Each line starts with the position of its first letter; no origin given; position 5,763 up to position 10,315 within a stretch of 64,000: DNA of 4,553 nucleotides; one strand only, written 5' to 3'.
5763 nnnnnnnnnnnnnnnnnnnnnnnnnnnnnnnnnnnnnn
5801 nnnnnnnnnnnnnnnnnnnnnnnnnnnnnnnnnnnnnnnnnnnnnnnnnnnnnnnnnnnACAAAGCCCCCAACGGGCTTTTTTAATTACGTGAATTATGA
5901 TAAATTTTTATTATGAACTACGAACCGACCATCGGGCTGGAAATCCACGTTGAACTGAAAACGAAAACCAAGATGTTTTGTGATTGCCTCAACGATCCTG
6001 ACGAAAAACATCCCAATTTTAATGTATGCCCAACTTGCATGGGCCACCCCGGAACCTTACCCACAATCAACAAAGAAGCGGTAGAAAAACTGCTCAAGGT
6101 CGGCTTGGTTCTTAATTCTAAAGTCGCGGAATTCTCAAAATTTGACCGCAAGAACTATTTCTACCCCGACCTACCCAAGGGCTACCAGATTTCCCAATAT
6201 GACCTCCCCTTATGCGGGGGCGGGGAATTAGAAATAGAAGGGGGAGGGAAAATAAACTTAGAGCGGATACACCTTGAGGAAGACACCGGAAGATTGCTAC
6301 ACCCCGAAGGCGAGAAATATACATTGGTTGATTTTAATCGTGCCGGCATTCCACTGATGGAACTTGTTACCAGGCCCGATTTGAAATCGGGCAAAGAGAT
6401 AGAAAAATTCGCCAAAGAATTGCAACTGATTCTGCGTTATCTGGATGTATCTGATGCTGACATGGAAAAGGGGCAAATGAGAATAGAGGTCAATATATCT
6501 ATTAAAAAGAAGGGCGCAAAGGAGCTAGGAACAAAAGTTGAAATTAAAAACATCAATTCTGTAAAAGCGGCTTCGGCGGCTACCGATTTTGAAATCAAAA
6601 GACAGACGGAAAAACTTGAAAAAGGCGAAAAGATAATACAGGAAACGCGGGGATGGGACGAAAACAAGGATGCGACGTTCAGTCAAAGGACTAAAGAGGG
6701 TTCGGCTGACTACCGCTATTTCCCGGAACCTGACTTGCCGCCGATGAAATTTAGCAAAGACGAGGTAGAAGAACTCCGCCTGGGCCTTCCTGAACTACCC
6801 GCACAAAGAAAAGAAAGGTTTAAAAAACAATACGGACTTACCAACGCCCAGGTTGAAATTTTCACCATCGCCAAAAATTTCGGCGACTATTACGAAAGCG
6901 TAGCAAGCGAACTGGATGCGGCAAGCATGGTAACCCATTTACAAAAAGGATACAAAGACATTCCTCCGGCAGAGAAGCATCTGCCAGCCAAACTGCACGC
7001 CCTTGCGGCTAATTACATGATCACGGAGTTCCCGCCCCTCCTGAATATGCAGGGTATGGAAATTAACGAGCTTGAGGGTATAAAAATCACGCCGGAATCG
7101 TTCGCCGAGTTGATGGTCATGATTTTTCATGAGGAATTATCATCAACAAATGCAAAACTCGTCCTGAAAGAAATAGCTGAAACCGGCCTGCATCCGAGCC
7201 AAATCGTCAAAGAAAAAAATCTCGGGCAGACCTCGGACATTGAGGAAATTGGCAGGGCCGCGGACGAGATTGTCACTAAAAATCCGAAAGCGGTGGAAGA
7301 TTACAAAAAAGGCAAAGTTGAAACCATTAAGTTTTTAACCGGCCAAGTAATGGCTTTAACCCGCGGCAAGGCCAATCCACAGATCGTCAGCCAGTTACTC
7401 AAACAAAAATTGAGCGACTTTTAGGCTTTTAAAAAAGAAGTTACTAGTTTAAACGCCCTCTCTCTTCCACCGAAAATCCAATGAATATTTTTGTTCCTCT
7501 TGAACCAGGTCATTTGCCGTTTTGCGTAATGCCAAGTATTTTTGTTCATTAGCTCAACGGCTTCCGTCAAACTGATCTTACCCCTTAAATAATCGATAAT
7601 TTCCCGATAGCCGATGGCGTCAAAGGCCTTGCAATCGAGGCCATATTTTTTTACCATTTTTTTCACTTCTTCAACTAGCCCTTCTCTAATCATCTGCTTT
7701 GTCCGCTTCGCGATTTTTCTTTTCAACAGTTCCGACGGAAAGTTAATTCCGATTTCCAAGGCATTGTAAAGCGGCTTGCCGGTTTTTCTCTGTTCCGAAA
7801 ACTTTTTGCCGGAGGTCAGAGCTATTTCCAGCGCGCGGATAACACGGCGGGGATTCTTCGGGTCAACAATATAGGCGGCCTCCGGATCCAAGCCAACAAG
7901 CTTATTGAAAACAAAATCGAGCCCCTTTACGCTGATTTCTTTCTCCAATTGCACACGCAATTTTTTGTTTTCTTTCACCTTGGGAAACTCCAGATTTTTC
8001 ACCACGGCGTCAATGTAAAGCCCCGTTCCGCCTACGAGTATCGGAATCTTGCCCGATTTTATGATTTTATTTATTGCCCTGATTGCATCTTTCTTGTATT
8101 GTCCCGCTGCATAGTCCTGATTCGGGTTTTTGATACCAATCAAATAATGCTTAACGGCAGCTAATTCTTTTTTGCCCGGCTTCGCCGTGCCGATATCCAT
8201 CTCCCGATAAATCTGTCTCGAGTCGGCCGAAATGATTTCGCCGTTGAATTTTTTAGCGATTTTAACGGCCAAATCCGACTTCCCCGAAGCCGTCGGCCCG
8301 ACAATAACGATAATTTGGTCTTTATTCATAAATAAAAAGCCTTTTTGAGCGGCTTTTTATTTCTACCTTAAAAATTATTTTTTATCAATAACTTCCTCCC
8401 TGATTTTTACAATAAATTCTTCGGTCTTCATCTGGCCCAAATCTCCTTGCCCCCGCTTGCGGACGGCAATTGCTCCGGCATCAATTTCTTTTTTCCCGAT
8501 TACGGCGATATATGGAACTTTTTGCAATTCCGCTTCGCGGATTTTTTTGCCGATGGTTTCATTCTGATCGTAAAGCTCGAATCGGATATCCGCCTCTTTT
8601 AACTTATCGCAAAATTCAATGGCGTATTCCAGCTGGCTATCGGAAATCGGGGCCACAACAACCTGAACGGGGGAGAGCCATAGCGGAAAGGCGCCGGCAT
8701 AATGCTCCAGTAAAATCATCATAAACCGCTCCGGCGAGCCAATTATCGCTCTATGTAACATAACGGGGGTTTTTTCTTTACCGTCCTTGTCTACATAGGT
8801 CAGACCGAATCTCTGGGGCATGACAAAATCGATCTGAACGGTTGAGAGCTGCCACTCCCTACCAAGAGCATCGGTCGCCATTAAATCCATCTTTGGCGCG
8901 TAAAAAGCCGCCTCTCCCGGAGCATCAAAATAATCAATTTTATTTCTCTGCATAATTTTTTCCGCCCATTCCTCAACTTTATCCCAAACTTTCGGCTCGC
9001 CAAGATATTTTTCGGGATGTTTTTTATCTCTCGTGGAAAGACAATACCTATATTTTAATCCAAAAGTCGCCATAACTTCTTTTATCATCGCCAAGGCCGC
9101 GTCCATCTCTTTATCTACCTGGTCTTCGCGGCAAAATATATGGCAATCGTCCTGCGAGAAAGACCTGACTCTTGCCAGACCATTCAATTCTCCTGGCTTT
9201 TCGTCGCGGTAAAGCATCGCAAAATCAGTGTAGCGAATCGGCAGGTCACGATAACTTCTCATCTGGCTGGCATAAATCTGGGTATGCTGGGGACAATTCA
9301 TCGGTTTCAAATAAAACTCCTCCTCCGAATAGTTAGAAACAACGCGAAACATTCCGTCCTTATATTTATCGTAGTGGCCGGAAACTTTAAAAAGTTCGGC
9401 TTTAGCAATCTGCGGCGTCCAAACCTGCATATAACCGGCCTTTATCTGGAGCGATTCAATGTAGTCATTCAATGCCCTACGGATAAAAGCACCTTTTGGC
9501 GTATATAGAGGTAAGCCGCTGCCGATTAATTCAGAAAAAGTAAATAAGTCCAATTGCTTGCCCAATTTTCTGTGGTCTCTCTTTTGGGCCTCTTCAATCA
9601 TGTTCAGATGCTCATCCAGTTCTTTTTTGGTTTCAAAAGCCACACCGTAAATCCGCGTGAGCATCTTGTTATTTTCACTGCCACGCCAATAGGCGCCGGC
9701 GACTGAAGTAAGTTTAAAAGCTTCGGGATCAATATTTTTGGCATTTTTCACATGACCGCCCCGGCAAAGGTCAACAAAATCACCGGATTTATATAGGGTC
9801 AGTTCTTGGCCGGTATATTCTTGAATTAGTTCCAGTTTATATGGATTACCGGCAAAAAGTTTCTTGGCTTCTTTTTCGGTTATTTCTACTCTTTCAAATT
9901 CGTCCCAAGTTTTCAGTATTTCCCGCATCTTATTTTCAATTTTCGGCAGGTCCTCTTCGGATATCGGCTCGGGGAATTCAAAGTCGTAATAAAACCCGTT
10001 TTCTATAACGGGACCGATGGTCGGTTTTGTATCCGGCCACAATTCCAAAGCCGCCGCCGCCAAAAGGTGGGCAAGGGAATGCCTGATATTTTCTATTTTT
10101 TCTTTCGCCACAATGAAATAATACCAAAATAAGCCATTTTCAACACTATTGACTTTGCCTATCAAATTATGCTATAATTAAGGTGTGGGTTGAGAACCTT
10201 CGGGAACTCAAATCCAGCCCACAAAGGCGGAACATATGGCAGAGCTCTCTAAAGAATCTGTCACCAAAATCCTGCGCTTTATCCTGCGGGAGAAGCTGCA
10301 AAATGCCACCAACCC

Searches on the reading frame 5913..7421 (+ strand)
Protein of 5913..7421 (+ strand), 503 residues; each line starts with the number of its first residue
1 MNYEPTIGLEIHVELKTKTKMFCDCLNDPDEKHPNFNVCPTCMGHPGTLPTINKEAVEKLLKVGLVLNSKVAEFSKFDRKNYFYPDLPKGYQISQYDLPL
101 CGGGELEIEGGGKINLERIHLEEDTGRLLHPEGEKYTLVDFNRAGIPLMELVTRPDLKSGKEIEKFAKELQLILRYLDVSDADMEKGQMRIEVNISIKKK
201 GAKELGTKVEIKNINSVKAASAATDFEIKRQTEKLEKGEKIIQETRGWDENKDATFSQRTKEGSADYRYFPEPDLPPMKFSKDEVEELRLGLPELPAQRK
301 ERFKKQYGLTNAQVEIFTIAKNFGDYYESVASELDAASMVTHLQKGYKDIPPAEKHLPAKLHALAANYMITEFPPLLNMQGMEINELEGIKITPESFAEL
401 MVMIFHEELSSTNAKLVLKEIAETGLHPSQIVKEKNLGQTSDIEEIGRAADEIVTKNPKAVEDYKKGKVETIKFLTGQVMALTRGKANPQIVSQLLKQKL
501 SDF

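Call 87: search_protein_families(library=pfam, proteins=[window:5913-7421:+], max_evalue=0.00001)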
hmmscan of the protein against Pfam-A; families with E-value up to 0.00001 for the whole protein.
window:5913-7421:+ (503 aa): 2 families
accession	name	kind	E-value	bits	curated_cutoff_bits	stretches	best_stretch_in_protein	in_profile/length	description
PF02934.20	GatB_N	-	2.4e-112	375.1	23.4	1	6-285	2-276/277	GatB/GatE catalytic domain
PF02637.23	GatB_Yqey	-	7.3e-39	133.4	27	1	363-500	14-148/148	GatB domain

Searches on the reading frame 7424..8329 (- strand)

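Call 87: search_protein_families(library=pfam, proteins=[window:7424-8329:-], max_evalue=0.00001)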
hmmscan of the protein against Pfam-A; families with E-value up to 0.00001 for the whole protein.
window:7424-8329:- (302 aa): 2 families
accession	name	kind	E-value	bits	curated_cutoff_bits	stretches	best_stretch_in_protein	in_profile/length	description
PF01715.23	IPPT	-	1.2e-82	277.7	23.6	1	39-278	1-242/243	IPP transferase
PF01745.22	IPT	-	2.1e-11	44.1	20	1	6-101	3-98/233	Isopentenyl transferase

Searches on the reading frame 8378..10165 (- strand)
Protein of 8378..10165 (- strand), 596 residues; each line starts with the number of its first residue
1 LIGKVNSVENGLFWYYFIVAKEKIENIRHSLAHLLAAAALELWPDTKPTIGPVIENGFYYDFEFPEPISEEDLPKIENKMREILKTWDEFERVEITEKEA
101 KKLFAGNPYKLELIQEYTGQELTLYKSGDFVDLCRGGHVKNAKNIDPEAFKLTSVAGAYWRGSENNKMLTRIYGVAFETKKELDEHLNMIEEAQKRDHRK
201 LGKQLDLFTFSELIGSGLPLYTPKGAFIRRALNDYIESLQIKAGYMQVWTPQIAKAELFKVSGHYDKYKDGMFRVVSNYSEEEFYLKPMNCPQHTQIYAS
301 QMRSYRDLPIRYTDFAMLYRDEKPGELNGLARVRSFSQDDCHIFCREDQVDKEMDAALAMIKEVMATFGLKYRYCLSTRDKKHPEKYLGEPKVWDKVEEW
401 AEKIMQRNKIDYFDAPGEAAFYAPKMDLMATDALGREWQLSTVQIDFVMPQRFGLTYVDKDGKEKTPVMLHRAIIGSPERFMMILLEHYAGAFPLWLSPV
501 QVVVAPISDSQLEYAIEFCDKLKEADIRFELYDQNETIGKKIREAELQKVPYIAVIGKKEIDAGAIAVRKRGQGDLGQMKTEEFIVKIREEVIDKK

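Call 87: search_protein_families(library=pfam, proteins=[window:8378-10165:-], max_evalue=0.00001)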
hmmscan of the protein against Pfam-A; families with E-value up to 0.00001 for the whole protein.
window:8378-10165:- (596 aa): 3 families
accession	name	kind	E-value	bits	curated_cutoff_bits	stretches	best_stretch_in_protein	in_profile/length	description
PF00587.30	tRNA-synt_2b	-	6.8e-47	160.3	29.3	1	280-489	7-179/179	tRNA synthetase class II core domain (G, H, P, S and T)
PF03129.25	HGTP_anticodon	-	3.6e-24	85.2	21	1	501-590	1-93/94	Anticodon binding domain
PF07973.19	tRNA_SAD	-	1.7e-12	47.5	24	1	123-173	2-44/44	Threonyl and Alanyl tRNA synthetase second additional domain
